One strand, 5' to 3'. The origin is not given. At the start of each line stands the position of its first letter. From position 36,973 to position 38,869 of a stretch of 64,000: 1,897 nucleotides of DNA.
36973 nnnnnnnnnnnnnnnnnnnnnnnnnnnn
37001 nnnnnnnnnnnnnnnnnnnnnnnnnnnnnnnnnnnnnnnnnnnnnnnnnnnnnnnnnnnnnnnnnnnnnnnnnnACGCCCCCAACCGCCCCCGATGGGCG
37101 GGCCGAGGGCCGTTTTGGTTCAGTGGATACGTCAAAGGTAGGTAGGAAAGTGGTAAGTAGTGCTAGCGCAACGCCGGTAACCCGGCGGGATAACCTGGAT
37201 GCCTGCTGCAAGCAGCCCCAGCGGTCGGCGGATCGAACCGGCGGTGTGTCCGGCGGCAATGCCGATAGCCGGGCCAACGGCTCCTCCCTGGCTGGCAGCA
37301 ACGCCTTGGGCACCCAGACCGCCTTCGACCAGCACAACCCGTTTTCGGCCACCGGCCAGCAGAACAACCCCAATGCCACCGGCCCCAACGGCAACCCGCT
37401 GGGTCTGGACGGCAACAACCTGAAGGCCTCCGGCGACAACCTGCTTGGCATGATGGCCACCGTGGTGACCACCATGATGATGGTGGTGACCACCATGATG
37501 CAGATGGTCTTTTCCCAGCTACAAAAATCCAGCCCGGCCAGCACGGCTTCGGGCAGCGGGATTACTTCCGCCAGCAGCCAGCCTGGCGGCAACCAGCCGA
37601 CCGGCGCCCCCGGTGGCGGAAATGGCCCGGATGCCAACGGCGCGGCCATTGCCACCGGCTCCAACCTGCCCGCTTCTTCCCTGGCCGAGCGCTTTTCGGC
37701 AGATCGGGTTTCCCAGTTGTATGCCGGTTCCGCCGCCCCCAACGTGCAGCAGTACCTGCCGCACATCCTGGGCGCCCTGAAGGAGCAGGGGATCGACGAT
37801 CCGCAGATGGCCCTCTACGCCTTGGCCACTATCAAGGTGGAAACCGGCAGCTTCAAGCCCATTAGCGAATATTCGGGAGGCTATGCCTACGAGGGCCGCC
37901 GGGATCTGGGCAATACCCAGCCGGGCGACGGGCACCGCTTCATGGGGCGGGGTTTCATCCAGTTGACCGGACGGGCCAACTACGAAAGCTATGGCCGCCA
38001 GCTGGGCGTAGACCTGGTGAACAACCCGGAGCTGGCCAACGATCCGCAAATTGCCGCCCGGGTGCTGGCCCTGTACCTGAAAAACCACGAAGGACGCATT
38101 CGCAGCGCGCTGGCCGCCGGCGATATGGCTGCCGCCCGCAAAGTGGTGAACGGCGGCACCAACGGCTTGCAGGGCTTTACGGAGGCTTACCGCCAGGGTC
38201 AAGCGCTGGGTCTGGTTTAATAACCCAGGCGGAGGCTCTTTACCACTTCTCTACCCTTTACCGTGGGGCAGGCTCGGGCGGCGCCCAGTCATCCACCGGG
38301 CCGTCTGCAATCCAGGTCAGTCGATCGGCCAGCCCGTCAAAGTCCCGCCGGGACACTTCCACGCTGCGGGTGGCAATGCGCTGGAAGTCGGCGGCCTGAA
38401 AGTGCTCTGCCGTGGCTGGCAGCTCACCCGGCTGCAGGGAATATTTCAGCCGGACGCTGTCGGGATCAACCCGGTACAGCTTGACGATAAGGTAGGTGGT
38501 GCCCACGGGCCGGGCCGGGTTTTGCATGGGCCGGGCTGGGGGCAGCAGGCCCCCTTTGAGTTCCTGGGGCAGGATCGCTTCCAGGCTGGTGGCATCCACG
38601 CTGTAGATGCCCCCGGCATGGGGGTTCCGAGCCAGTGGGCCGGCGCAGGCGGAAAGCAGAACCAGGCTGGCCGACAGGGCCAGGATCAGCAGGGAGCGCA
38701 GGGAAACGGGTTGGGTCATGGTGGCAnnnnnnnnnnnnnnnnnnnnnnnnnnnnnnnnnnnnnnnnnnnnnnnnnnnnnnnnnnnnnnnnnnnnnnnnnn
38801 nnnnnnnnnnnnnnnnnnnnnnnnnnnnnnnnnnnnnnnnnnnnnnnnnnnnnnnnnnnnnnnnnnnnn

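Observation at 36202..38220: Two adjacent genes fuse harpin-like Met/Gly-rich N-terminal modules to hydrolase domains (HExxH peptidase-like; GH19 lysozyme/chitinase-like)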

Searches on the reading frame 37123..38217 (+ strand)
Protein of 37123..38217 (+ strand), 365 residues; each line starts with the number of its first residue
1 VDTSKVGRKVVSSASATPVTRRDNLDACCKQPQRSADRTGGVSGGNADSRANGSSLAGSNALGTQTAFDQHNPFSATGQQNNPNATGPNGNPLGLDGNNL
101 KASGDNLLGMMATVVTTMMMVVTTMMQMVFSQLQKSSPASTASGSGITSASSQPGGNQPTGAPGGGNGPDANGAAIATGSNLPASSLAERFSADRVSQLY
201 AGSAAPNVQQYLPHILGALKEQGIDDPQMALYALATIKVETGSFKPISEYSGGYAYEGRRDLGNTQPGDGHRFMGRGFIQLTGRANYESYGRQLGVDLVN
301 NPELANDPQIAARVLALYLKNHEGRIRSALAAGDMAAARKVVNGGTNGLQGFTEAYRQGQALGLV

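Call 4: search_protein_families(library=pfam, proteins=[window:37123-38217:+], max_evalue=1)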
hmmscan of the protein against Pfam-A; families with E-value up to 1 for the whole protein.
window:37123-38217:+ (365 aa): 3 families
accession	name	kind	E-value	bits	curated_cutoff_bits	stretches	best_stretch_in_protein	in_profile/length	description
PF00182.24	Glyco_hydro_19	-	2.6e-09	37.6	25.5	1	244-313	70-148/232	Chitinase class I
PF24377.1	DUF7533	-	0.23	12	27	1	92-126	17-51/74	Family of unknown function (DUF7533)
PF10428.14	SOG2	-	0.6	9.9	26.9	1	15-148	253-373/475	RAM signalling pathway protein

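Call 5: search_protein_families(library=ncbifam, proteins=[window:37123-38217:+], max_evalue=1)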
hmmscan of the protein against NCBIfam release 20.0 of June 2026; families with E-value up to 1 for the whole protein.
window:37123-38217:+ (365 aa): 0 families

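Call 7: search_solved_structures(query=window:37123-38217:+, max_evalue=1, show_alignments=2)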
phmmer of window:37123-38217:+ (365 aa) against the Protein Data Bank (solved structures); distinct sequences matched with E-value up to 1: 39.
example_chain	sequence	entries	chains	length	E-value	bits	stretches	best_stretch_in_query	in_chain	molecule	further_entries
4ok7_A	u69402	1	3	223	1.6e-16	63.8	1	260-355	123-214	Endolysin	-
9hnv_A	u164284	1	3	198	5.3e-15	58.8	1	209-363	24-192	N-acetylmuramoyl-L-alanine amidase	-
9ms7_A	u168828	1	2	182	1.3e-14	57.6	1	207-356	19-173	PWe2 endolysin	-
7r6s_A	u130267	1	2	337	7.3e-13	51.8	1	256-355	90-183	Putative bacteriophage protein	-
9ms6_A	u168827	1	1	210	8.7e-12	48.3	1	252-357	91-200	PWe1 endolysin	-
9eoi_A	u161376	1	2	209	9.5e-12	48.1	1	255-350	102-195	Putative lytic enzyme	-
9hqw_A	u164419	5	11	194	2.8e-11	46.6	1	207-303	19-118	Endolysin A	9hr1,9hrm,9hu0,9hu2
9hnu_B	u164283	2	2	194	7.3e-11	45.2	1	207-303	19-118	Endolysin A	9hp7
8p8e_AAA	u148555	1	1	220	1.3e-09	41.1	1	255-319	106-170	Glycoside hydrolase family protein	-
3w3e_A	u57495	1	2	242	1.3e-08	37.8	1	236-313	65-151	Cotyledoneous yieldin-like protein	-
1dxj_A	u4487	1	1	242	1.4e-08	37.7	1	243-314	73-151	CLASS II CHITINASE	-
4ij4_A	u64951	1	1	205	8.8e-07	31.8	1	235-346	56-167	Chitinase A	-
3wh1_A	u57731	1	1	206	8.9e-07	31.8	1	235-346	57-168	Chitinase A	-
2cjl_A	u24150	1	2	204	9.7e-07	31.7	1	228-317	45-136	SECRETED CHITINASE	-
7f88_A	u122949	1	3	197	3.6e-06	29.8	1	267-346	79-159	Chitinase A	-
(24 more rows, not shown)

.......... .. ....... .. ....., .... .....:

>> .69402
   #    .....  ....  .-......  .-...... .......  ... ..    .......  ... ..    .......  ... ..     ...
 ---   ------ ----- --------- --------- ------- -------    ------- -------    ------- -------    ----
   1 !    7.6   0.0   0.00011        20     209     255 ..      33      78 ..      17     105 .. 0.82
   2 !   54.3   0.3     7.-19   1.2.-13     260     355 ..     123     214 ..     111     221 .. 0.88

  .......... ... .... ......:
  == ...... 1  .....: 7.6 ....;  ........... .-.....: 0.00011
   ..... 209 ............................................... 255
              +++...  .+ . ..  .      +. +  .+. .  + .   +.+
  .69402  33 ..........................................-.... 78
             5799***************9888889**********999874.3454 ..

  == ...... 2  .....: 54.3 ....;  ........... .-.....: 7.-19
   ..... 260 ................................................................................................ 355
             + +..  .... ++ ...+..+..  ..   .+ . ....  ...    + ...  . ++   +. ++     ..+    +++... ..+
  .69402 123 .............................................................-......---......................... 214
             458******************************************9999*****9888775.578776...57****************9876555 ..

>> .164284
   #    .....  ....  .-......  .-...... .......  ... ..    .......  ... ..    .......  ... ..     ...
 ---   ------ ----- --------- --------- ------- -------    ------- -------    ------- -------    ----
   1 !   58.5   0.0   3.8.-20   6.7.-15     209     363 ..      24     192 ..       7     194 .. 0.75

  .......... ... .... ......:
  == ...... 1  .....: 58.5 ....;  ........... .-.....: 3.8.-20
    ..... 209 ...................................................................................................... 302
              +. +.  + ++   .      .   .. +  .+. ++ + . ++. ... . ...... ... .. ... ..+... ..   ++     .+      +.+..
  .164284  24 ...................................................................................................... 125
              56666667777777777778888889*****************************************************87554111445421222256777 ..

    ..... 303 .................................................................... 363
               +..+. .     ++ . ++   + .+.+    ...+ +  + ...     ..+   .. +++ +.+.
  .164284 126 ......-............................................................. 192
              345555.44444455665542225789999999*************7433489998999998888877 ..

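Call 17: find_homologous_proteins(query=window:37150-38217:+, max_evalue=0.00001)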
Query window:37150-38217:+ (356 aa): 3970 proteins with E <= 0.00001 among 8000 candidates; the best 120 are listed.
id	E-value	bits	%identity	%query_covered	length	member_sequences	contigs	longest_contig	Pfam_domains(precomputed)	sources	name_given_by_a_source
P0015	6.2e-227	770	100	100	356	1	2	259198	PF00182.25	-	-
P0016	1.6e-174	598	82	100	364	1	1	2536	PF00182.25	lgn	-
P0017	3.8e-102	360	67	75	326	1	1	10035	PF00182.25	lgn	-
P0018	2.5e-78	282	66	51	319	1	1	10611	PF00182.25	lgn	-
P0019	5.8e-75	271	53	72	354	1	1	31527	PF00182.25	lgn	-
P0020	2.6e-72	262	61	55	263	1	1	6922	PF00182.25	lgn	-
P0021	1.3e-66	243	62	50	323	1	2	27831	PF00182.25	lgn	-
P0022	2.3e-62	229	49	72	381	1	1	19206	PF00182.25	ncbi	-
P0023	4.9e-62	228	48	72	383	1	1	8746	PF00182.25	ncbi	-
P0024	7.9e-58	215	57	51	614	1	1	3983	PF02557.23,PF01476.27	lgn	-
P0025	1.0e-55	208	42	44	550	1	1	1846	PF00182.25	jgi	-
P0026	5.8e-52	195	57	44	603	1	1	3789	PF09374.16,PF00182.25,PF01471.24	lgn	-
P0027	1.6e-51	194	56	46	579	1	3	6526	PF00182.25,PF01476.27,PF01471.24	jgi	jgi:putative chitinase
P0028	2.2e-50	190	56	45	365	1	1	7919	PF00182.25,PF01476.27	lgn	-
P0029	3.9e-50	189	54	51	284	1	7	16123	PF01471.24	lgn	-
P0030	6.9e-50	188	58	42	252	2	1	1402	PF00182.25,PF01476.27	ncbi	ncbi:LysM domain protein [compost metagenome]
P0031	1.1e-49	188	57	46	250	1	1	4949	PF00182.25,PF01476.27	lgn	-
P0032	4.0e-49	186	51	51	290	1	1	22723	PF00182.25,PF01471.24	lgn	-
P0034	1.9e-48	184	54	47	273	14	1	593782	PF00182.25,PF01471.24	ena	-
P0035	3.1e-48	183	56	42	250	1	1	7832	PF00182.25,PF01476.27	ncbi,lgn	ncbi:MAG TPA: LysM peptidoglycan-binding domain-containing protein [Pantanalinema sp.]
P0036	8.0e-48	182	58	43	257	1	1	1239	PF00182.25,PF01476.27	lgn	-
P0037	1.1e-47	181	58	42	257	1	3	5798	PF00182.25,PF01476.27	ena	-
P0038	3.3e-47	180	50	53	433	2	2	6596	PF00182.25,PF01476.27,PF01471.24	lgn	-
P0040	4.6e-47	179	54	47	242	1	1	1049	PF00182.25,PF01476.27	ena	-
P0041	4.7e-47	179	59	42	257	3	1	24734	PF00182.25,PF01476.27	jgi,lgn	jgi:putative chitinase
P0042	5.5e-47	179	56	44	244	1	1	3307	PF00182.25,PF01476.27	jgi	jgi:predicted chitinase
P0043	5.5e-47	179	57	44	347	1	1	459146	PF00182.25,PF01476.27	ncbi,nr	ncbi:LysM peptidoglycan-binding domain-containing protein [bacterium]|nr:LysM peptidoglycan-binding 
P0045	6.1e-47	179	51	48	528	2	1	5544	PF02557.23,PF09374.16,PF00182.25,PF08823.17,PF01471.24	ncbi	-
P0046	9.1e-47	178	52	47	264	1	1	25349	PF00182.25,PF01471.24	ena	-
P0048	1.6e-46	177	50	48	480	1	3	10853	PF00182.25,PF13539.12,PF08239.18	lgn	-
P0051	1.8e-46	177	57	44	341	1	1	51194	PF00182.25,PF01476.27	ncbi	ncbi:MAG TPA: LysM peptidoglycan-binding domain-containing protein [Pantanalinema sp.]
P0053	3.6e-46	176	52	47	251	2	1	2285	PF00182.25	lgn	-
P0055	4.2e-46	176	57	44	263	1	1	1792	PF00182.25,PF01471.24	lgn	-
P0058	5.0e-46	176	52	51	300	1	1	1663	PF00182.25,PF01471.24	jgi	jgi:hypothetical protein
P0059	5.2e-46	176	52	48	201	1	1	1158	PF00182.25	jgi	jgi:predicted chitinase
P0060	5.9e-46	175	55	45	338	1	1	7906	PF00182.25,PF01476.27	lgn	-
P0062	7.6e-46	175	58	42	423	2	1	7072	PF01551.30,PF00182.25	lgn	-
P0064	8.8e-46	175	53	46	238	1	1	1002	PF00182.25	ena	-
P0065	9.2e-46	175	58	42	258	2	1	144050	PF00182.25,PF01476.27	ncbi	-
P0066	9.5e-46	175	51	56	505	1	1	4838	PF00182.25,PF01476.27,PF01471.24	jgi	jgi:peptidoglycan hydrolase-like protein with peptidoglycan-binding domain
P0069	1.3e-45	174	47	49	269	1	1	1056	PF00182.25,PF01471.24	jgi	-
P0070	1.4e-45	174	58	42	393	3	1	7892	PF00182.25,PF01476.27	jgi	jgi:putative chitinase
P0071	1.7e-45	174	55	48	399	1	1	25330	PF00877.26,PF00182.25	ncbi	-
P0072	2.3e-45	174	49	49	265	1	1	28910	PF00182.25,PF01471.24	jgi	-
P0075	2.6e-45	173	58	42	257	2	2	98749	PF00182.25,PF01476.27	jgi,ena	-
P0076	2.8e-45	173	47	54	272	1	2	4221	PF00182.25,PF01471.24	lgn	-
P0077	3.0e-45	173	48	51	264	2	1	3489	PF00182.25,PF01471.24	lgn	-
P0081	5.7e-45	172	53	49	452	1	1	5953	PF00182.25,PF01476.27,PF01471.24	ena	-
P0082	6.0e-45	172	49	50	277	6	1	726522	PF00182.25,PF01471.24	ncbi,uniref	ncbi:peptidoglycan-binding protein [Larkinella sp. GY13]|uniref:peptidoglycan-binding protein n=1 Ta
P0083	6.1e-45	172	47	51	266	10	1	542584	PF00182.25,PF01471.24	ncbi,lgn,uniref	ncbi:peptidoglycan-binding protein [Dyadobacter bucti]|uniref:peptidoglycan-binding protein n=1 Tax=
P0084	6.4e-45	172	47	53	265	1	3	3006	PF00182.25,PF01471.24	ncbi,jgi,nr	ncbi:MAG: peptidoglycan-binding protein [Ignavibacteriaceae bacterium]|jgi:predicted chitinase|nr:pe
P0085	6.4e-45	172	52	53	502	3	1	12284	PF00182.25,PF01476.27,PF01471.24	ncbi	ncbi:LysM domain/BON superfamily protein [compost metagenome]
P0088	8.6e-45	172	47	52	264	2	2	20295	PF00182.25,PF01471.24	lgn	-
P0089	1.0e-44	171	53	48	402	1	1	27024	PF00182.25,PF01476.27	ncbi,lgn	-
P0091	1.3e-44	171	46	55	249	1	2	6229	PF00182.25,PF01471.24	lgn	-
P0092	1.4e-44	171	54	53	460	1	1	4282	PF00877.26,PF00182.25,PF01476.27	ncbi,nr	ncbi:MAG: hypothetical protein JWM80_4164 [Cyanobacteria bacterium RYN_339]|nr:hypothetical protein 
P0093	1.4e-44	171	52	48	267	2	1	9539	PF00182.25,PF01471.24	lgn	-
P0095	1.6e-44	171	47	50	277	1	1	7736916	PF00182.25,PF01471.24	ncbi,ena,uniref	ncbi:peptidoglycan-binding protein [Larkinella sp.]|uniref:peptidoglycan-binding protein n=1 Tax=Lar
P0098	1.9e-44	171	57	42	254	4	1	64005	PF00182.25,PF01476.27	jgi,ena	-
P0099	2.4e-44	170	46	53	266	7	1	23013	PF00182.25,PF01471.24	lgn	-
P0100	2.6e-44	170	46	53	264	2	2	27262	PF00182.25,PF01471.24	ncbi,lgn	ncbi:MAG: peptidoglycan-binding protein [Microcystaceae cyanobacterium]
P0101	2.7e-44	170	57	42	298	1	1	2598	PF00182.25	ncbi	ncbi:MAG: glycoside hydrolase family 19 protein [Candidatus Sericytochromatia bacterium]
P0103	3.0e-44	170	50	50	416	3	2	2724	PF00182.25,PF01476.27,PF01471.24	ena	-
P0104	3.1e-44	170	58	42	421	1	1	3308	PF01551.30,PF00182.25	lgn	-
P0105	3.4e-44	170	50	48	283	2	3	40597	PF00182.25,PF01471.24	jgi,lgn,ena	jgi:hypothetical protein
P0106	3.8e-44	170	53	47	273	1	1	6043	PF00182.25,PF01471.24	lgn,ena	-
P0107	3.9e-44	169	54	44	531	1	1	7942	PF00182.25,PF13529.14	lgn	-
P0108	4.4e-44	169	48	49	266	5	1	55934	PF00182.25,PF01471.24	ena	-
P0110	5.3e-44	169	48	51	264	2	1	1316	PF00182.25,PF01471.24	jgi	jgi:peptidoglycan L-alanyl-D-glutamate endopeptidase CwlK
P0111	5.5e-44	169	51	47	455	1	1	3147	PF00182.25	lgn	-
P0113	5.7e-44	169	47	50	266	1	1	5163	PF00182.25,PF01471.24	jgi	jgi:putative chitinase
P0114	5.7e-44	169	59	41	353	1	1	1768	PF00182.25,PF01476.27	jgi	jgi:predicted chitinase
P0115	6.2e-44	169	51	47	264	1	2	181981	PF00182.25,PF01471.24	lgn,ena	-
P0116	6.7e-44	169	56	44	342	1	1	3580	PF00182.25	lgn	-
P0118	7.0e-44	169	51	47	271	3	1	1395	PF09374.16,PF00182.25,PF01471.24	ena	-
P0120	7.7e-44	169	54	46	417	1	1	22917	PF00877.26,PF00182.25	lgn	-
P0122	8.9e-44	168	55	44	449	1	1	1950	PF00877.26,PF00182.25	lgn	-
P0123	8.9e-44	168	49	49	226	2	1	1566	PF00182.25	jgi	jgi:peptidoglycan L-alanyl-D-glutamate endopeptidase CwlK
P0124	9.0e-44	168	53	45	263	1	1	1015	PF00182.25,PF01471.24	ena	-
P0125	9.1e-44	168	51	49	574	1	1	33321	PF00182.25,PF01476.27,PF01471.24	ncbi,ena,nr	ncbi:MAG TPA: hypothetical protein DD435_09775 [Cyanobacteria bacterium UBA8530]|nr:hypothetical pro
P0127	1.4e-43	168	51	47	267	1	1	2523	PF00182.25,PF01471.24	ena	-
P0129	1.9e-43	167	47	54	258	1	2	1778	PF00182.25,PF01471.24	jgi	jgi:peptidoglycan L-alanyl-D-glutamate endopeptidase CwlK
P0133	2.6e-43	167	46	54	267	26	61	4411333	PF00182.25,PF01471.24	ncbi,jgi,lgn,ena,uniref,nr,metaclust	ncbi:MAG: peptidoglycan-binding protein [Candidatus Accumulibacter propinquus]|jgi:putative chitinas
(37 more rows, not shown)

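Call 43: find_encoding_contigs(protein=P0017, flank=10000, max_places=2)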
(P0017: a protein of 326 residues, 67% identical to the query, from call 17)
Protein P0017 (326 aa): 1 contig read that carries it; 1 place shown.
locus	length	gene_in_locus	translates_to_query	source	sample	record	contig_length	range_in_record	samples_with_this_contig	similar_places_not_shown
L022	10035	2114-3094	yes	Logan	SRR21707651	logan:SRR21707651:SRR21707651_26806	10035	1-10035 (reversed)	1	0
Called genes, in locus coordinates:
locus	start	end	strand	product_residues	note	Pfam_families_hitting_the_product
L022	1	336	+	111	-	?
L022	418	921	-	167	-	PF00188:CAP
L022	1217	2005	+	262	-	-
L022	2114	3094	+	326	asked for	PF00182:Glyco_hydro_19 (weak)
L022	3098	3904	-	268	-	-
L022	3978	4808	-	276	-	-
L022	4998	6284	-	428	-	PF00561:Abhydrolase_1, PF12146:Hydrolase_4, PF12697:Abhydrolase_6, PF00326:Peptidase_S9 (faint)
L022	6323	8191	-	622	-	-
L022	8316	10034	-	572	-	?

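Call 44: find_encoding_contigs(protein=P0019, flank=10000, max_places=2)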
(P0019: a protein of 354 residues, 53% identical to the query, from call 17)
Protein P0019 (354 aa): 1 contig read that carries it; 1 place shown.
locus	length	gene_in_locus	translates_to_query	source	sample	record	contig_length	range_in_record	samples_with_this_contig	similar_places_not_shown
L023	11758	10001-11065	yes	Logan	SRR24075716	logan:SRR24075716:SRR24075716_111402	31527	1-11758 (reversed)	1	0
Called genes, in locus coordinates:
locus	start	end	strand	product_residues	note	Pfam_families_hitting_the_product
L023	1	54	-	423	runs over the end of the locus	PF00483:NTP_transferase, PF12804:NTP_transf_3 (weak), PF24894:Hexapep_GlmU, PF25247:LbH_GLGC (faint), PF25084:LbH_EIF2B, PF25087:GMPPB_C (faint)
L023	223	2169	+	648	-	PF08479:POTRA_2, PF03865:ShlB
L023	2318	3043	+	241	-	PF00072:Response_reg, PF00486:Trans_reg_C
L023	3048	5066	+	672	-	PF02743:dCache_1 (weak), PF00512:HisKA, PF02518:HATPase_c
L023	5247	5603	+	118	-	-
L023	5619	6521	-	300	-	PF08668:HDOD, PF01966:HD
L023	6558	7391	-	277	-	-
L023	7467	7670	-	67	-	-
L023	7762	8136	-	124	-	-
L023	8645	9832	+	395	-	PF00108:Thiolase_N, PF02803:Thiolase_C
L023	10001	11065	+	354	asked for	PF00182:Glyco_hydro_19 (weak)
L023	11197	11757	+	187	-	?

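Call 45: find_encoding_contigs(protein=P0022, flank=10000, max_places=2)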
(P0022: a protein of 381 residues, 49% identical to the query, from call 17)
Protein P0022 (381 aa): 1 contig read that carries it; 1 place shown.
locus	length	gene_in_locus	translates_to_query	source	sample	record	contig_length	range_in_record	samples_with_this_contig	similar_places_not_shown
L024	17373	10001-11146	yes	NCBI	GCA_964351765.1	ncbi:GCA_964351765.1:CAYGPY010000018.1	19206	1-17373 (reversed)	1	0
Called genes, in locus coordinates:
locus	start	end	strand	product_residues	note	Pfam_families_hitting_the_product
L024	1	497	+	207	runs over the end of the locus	-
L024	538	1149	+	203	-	-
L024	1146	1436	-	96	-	-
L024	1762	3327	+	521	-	-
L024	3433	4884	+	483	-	-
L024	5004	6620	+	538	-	PF01293:PEPCK_ATP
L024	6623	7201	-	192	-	-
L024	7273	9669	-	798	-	PF00795:CN_hydrolase, PF02540:NAD_synthase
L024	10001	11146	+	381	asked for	PF00182:Glyco_hydro_19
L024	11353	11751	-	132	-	-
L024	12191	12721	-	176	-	PF00436:SSB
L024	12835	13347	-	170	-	PF01250:Ribosomal_S6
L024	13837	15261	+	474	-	-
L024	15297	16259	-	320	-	PF01050:MannoseP_isomer, PF07883:Cupin_2 (weak)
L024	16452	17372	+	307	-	?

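Call 91: search_protein_families(library=phrogs, proteins=[window:37150-38217:+], max_evalue=0.01)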
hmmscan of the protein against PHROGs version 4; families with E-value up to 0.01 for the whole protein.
window:37150-38217:+ (356 aa): 8 families
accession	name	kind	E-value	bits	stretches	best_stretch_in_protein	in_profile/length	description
phrog_181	-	lysis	1.2e-42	147.8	1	178-348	328-524/769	endolysin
phrog_9506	-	lysis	9.4e-29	102.1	1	198-354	19-193/330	endolysin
phrog_26317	-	unknown function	8.1e-21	75.2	1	246-347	13-110/119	-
phrog_1519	-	lysis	8.2e-16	59.2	1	177-354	193-380/502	endolysin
phrog_14712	-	moron, auxiliary metabolic gene and host takeover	1.1e-14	55.3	1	203-347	22-180/322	chitinase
phrog_34417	-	unknown function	2.2e-12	47.8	1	208-295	33-123/326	-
phrog_317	-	lysis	6.3e-11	43.1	1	181-353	191-358/492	endolysin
phrog_29753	-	unknown function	1.6e-06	28.5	1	223-307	248-320/374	-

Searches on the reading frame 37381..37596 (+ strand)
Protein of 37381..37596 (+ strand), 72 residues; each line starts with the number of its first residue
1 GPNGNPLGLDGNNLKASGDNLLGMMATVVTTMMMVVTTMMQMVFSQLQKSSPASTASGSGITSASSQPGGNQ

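Call 84: find_homologous_proteins(query=A5, max_evalue=10)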
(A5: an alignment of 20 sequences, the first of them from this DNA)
Query A5 (20 sequences): 466 candidates shared short words with the query, none scored E <= 10.

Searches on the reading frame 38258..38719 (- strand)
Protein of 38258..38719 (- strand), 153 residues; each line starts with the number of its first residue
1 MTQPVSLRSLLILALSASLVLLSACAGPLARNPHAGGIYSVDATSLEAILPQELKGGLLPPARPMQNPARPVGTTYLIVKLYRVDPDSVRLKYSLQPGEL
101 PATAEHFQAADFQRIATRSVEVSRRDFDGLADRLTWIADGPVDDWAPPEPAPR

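Call 32: search_protein_families(library=pfam, proteins=[window:38258-38719:-], max_evalue=0.01)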
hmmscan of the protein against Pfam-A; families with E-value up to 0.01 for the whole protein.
window:38258-38719:- (153 aa): 0 families
